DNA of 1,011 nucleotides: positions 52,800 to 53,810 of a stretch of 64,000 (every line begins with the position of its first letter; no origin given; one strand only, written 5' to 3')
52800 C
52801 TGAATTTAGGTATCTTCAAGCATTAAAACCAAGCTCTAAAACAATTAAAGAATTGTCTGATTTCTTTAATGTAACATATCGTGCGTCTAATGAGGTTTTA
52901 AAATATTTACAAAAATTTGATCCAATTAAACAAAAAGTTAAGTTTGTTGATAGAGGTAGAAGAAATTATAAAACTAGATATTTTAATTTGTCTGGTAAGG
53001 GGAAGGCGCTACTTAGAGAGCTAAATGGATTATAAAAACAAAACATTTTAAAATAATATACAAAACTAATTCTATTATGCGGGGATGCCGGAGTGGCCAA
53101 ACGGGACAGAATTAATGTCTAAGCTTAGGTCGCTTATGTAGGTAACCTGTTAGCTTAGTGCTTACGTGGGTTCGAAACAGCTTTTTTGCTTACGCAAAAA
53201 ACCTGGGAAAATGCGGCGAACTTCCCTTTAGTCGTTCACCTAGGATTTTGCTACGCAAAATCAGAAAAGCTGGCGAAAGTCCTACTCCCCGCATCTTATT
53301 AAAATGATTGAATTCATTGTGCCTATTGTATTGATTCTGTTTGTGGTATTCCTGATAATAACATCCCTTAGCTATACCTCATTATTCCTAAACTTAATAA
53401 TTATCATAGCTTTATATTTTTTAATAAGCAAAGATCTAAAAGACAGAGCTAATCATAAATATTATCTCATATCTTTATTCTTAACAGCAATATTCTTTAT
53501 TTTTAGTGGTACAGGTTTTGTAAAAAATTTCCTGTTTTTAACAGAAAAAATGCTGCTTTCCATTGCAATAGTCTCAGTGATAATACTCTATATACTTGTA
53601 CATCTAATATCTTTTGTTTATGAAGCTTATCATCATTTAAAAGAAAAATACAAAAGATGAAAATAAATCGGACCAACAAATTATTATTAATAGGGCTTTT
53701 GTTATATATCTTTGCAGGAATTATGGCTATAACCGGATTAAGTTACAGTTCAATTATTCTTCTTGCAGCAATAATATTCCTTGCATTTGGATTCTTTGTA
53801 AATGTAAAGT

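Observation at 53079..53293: tRNA-Leu(UAG) with three BHB introns, including a 103-nt T-loop intron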

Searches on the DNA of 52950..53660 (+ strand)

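Call 16: search_rna_families(source=window, start=52950, end=53400, threshold=evalue, max_evalue=10, show_alignments=3)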
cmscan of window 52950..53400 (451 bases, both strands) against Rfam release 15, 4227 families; matches with E-value up to 10: 2.
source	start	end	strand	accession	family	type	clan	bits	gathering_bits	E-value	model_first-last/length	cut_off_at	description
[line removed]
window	53177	53273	-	RF03457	MIR173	Gene; miRNA;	-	17.5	70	0.87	1-102/102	no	MIR173 microRNA precursor family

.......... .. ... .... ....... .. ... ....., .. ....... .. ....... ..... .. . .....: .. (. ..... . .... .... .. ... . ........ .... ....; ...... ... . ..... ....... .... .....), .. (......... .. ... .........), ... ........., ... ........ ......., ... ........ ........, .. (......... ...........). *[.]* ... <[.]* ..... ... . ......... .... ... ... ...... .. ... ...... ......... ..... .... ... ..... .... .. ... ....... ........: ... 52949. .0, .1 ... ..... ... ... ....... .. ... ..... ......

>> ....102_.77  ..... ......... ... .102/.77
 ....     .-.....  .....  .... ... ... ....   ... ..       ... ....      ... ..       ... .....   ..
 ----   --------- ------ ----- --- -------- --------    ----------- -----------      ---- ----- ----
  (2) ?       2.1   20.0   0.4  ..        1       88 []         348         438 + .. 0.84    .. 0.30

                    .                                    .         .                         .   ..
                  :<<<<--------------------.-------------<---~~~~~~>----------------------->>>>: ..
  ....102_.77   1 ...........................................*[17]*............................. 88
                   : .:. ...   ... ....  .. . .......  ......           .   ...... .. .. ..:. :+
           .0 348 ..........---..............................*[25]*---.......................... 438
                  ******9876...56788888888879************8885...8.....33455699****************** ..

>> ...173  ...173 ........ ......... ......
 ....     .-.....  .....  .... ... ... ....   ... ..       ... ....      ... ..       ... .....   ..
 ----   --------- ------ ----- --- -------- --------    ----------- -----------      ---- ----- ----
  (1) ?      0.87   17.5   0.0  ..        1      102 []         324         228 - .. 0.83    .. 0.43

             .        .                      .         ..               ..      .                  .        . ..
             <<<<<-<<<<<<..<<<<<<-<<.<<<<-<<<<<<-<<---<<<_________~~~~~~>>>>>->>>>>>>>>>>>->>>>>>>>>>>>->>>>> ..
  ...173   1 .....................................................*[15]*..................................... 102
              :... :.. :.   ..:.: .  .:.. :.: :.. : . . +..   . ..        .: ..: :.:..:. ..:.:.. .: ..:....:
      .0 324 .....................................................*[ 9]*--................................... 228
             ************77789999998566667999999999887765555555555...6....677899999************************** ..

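Call 30: build_rna_model(alignment_id=A1)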
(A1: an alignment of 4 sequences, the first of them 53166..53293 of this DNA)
Model R1 built from alignment A1 (4 sequences, 145 columns); structure: RNAalifold consensus.
model positions 130; base pairs 34; branch points 2; effective number of sequences 1.22; information 0.59 bits per position. Calibrated on 0.2 Mb of random sequence (short: E-values are rough).
structure used (alignment columns):
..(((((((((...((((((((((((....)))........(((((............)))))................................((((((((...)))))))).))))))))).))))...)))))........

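Call 74: search_rna_families(sources=[L064, L061, L069, L058, L057], threshold=gathering)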
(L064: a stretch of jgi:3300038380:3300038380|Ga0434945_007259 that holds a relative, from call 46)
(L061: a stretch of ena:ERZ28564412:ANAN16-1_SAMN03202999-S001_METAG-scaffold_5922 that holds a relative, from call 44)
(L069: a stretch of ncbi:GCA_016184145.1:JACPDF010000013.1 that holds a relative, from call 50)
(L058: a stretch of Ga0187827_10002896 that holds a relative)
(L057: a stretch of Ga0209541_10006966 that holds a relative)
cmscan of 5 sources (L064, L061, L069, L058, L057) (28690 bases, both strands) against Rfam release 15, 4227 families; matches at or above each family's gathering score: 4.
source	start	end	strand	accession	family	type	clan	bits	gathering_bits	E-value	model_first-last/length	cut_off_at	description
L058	14098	14170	+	RF00005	tRNA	Gene; tRNA;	CL00001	71.5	29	5.3e-14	1-71/71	no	tRNA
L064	749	832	+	RF00005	tRNA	Gene; tRNA;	CL00001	55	29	1.9e-09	1-71/71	no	tRNA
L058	6957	7058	+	RF00005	tRNA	Gene; tRNA;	CL00001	40.3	29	2.1e-05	1-71/71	no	tRNA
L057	833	898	+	RF00005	tRNA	Gene; tRNA;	CL00001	35.9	29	0.00034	6-65/71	no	tRNA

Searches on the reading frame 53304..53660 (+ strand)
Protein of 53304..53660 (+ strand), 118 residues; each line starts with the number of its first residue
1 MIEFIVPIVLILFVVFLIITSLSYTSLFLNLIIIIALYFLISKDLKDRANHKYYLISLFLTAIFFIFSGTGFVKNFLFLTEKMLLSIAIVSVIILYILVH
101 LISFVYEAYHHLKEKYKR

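Call 8: search_protein_families(library=pfam, proteins=[window:53304-53660:+])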
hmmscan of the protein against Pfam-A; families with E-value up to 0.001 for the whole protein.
window:53304-53660:+ (118 aa): 0 families

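Call 43: find_homologous_proteins(query=window:53304-53660:+, max_evalue=0.001)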
Query window:53304-53660:+ (118 aa): 42 proteins with E <= 0.001 among 526 candidates.
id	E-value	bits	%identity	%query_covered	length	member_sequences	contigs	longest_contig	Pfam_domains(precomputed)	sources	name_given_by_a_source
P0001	2.3e-58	213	97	100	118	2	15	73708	-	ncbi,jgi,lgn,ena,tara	jgi:hypothetical protein|tara:strand:- start:18983 stop:19339 length:357 start_codon:yes stop_codon:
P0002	7.7e-42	160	75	99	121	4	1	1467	-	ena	-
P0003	1.8e-41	159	74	100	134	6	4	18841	-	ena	-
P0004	3.4e-40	155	72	100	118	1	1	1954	-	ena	-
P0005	4.2e-40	154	69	100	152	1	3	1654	-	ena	-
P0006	6.4e-40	154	70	100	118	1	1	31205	-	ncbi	-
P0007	6.6e-39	150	71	100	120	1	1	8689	-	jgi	jgi:hypothetical protein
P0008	5.3e-38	148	70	100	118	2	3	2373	-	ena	-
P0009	5.5e-38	148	71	89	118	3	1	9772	-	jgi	-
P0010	4.2e-37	145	70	97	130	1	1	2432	-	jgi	-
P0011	1.2e-36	143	69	100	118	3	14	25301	-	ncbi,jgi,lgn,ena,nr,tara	ncbi:hypothetical protein CMO94_02010 [Candidatus Woesearchaeota archaeon]|jgi:hypothetical protein|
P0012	3.5e-36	142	68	99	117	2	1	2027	-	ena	-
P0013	1.4e-35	140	67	100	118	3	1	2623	-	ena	-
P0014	1.8e-35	139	69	100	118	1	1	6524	-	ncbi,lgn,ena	-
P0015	4.1e-35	138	66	100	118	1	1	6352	-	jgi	-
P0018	5.1e-34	135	66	90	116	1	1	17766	-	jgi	jgi:formate hydrogenlyase subunit 3/multisubunit Na+/H+ antiporter MnhD subunit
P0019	6.3e-34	134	61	100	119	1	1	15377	-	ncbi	-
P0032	4.1e-31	125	57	91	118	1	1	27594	-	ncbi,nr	ncbi:hypothetical protein HYU50_00975 [Candidatus Woesearchaeota archaeon]|nr:hypothetical protein [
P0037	9.2e-25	105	56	92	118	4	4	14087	-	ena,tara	tara:strand:- start:169 stop:525 length:357 start_codon:yes stop_codon:yes gene_type:complete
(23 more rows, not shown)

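Call 44: find_encoding_contigs(protein=P0003, flank=2500, max_places=2)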
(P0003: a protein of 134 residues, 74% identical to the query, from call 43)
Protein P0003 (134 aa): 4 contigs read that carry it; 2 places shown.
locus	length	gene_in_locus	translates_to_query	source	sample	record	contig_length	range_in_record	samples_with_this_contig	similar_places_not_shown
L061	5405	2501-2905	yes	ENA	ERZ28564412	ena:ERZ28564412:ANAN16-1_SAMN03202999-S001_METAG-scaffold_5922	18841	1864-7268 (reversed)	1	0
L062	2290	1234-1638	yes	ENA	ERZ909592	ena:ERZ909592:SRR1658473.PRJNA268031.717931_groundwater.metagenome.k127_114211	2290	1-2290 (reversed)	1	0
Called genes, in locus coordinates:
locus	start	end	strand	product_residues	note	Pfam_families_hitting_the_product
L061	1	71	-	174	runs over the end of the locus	PF03692:CxxCxxCC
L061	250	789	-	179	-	PF01025:GrpE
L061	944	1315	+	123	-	PF13545:HTH_Crp_2 (faint), PF01022:HTH_5 (faint)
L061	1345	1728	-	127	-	PF01201:Ribosomal_S8e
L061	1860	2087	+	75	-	PF01423:LSM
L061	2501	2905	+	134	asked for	-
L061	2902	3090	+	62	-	-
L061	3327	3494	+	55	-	-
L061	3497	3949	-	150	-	PF13404:HTH_AsnC-type, PF13412:HTH_24, PF01037:AsnC_trans_reg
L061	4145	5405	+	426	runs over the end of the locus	PF00909:Ammonium_transp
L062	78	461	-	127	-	PF01201:Ribosomal_S8e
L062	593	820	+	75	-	PF01423:LSM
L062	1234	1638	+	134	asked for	-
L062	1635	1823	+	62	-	-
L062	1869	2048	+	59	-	-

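Call 45: find_encoding_contigs(protein=P0006, flank=2500, max_places=2)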
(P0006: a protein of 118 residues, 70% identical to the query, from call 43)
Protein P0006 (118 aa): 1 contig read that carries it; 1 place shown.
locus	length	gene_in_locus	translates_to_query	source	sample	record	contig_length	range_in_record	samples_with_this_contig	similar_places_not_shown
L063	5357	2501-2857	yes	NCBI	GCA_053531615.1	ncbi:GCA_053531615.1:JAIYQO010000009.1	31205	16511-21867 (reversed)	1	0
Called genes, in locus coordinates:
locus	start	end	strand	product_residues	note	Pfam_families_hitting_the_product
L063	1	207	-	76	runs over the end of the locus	-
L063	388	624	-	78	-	-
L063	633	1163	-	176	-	-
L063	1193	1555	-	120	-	-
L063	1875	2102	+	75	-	PF01423:LSM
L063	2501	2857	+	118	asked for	-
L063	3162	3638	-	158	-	PF01047:MarR (faint), PF08279:HTH_11 (faint), PF13404:HTH_AsnC-type, PF13412:HTH_24, PF01037:AsnC_trans_reg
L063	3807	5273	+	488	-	PF03951:Gln-synt_N, PF00120:Gln-synt_C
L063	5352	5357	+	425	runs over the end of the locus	PF00909:Ammonium_transp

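Call 46: find_encoding_contigs(protein=P0007, flank=2500, max_places=2)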
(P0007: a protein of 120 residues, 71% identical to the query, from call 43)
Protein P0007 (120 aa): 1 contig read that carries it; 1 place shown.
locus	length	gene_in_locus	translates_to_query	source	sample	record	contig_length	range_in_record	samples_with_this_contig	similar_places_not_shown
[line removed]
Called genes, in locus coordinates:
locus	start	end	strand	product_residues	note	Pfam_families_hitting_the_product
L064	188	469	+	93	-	PF01423:LSM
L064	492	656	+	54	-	PF01907:Ribosomal_L37e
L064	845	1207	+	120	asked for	-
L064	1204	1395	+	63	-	-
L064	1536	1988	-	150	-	PF01047:MarR (faint), PF13404:HTH_AsnC-type (weak), PF13412:HTH_24, PF01037:AsnC_trans_reg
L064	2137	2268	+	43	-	-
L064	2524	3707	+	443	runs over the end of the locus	PF03951:Gln-synt_N, PF00120:Gln-synt_C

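Call 47: find_encoding_contigs(protein=P0011, flank=2500, max_places=2)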
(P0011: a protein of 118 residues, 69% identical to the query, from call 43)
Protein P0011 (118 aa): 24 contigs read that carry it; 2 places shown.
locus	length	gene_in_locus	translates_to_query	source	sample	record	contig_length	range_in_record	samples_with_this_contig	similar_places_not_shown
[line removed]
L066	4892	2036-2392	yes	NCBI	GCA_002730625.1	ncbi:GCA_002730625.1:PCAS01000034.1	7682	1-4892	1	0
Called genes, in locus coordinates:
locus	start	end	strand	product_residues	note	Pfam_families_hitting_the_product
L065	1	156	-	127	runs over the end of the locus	PF01201:Ribosomal_S8e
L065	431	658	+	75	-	PF01423:LSM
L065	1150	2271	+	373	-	-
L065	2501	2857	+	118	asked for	-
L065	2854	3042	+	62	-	-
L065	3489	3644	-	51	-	PF18930:DUF5679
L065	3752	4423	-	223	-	PF00702:Hydrolase, PF13419:HAD_2, PF13242:Hydrolase_like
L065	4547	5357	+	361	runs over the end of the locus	PF01118:Semialdhyde_dh, PF02774:Semialdhyde_dhC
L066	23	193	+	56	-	PF01423:LSM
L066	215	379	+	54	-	PF01907:Ribosomal_L37e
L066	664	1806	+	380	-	-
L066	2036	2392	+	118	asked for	-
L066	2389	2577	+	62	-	-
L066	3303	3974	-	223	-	PF00702:Hydrolase, PF13419:HAD_2, PF13242:Hydrolase_like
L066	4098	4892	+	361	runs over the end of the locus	PF01118:Semialdhyde_dh, PF02774:Semialdhyde_dhC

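Call 48: find_encoding_contigs(protein=P0018, flank=2500, max_places=2)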
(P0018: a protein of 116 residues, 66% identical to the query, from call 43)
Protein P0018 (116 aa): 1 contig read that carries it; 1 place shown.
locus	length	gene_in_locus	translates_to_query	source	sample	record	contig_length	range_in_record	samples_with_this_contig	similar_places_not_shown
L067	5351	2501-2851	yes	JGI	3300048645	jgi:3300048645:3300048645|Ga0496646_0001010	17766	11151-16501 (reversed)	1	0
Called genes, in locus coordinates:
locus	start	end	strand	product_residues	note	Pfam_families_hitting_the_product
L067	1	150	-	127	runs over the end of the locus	PF01201:Ribosomal_S8e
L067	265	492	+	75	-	PF01423:LSM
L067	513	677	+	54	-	PF01907:Ribosomal_L37e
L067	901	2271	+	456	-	-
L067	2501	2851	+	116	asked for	-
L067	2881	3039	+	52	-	-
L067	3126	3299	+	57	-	-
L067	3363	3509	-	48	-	PF18930:DUF5679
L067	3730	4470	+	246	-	-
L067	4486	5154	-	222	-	PF00702:Hydrolase, PF13419:HAD_2, PF13242:Hydrolase_like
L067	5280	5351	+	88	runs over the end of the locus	-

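Call 49: find_encoding_contigs(protein=P0019, flank=2500, max_places=2)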
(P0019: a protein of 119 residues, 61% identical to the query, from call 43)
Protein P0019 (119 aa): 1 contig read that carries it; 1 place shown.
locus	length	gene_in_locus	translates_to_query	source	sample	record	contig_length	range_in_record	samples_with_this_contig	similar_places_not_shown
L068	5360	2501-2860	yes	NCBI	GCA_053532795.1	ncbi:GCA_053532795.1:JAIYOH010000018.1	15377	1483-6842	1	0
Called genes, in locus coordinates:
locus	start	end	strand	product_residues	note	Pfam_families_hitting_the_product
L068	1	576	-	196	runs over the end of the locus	PF01025:GrpE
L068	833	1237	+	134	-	PF13730:HTH_36 (faint), PF12840:HTH_20 (weak), PF13545:HTH_Crp_2 (weak), PF08279:HTH_11 (weak), PF01022:HTH_5 (weak), PF13412:HTH_24 (weak)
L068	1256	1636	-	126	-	PF01201:Ribosomal_S8e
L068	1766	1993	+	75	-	PF01423:LSM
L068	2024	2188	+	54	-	PF01907:Ribosomal_L37e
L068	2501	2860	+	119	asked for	-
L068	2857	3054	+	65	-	-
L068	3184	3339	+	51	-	-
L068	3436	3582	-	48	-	PF18930:DUF5679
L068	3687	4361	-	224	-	PF00702:Hydrolase, PF13419:HAD_2, PF13242:Hydrolase_like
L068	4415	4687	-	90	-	PF21476:PF0610-like_N, PF23470:Zn_ribbon_PF0610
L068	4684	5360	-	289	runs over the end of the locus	PF02129:Peptidase_S15 (weak), PF12146:Hydrolase_4 (weak), PF00561:Abhydrolase_1 (weak), PF12697:Abhydrolase_6 (weak), PF00326:Peptidase_S9, PF01738:DLH (faint)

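Call 50: find_encoding_contigs(protein=P0032, flank=2500, max_places=2)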
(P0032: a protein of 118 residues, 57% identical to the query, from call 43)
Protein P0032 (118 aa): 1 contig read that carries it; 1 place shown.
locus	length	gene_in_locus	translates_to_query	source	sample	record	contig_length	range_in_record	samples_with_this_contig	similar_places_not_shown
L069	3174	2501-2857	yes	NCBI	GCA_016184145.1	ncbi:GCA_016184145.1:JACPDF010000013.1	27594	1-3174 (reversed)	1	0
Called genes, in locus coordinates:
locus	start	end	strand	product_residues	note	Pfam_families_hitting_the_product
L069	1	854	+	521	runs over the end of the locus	-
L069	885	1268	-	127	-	-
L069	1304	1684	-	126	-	PF01201:Ribosomal_S8e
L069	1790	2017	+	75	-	PF01423:LSM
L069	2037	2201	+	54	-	PF01907:Ribosomal_L37e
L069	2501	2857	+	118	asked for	-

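Call 51: find_encoding_contigs(protein=P0037, flank=2500, max_places=2)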
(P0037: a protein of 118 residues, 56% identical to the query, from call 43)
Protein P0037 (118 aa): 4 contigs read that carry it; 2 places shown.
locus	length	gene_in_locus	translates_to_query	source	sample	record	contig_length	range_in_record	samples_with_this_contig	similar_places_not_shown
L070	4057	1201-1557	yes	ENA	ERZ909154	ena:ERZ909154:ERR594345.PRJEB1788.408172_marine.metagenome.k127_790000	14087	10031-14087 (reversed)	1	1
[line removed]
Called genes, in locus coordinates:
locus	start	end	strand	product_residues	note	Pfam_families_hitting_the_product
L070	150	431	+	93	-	PF01423:LSM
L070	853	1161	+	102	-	-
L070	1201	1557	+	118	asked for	-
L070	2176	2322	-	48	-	PF18930:DUF5679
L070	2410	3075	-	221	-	PF00702:Hydrolase, PF13419:HAD_2, PF13242:Hydrolase_like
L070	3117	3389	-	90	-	PF21476:PF0610-like_N, PF23470:Zn_ribbon_PF0610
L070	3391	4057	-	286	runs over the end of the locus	PF02129:Peptidase_S15 (faint), PF12146:Hydrolase_4 (weak), PF20434:BD-FAE (faint), PF00561:Abhydrolase_1, PF12697:Abhydrolase_6 (weak), PF00326:Peptidase_S9, PF01738:DLH (faint)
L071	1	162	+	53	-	?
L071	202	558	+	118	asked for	-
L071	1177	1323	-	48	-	PF18930:DUF5679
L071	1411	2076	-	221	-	PF00702:Hydrolase, PF13419:HAD_2, PF13242:Hydrolase_like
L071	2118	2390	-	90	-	PF21476:PF0610-like_N, PF23470:Zn_ribbon_PF0610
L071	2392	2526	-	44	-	?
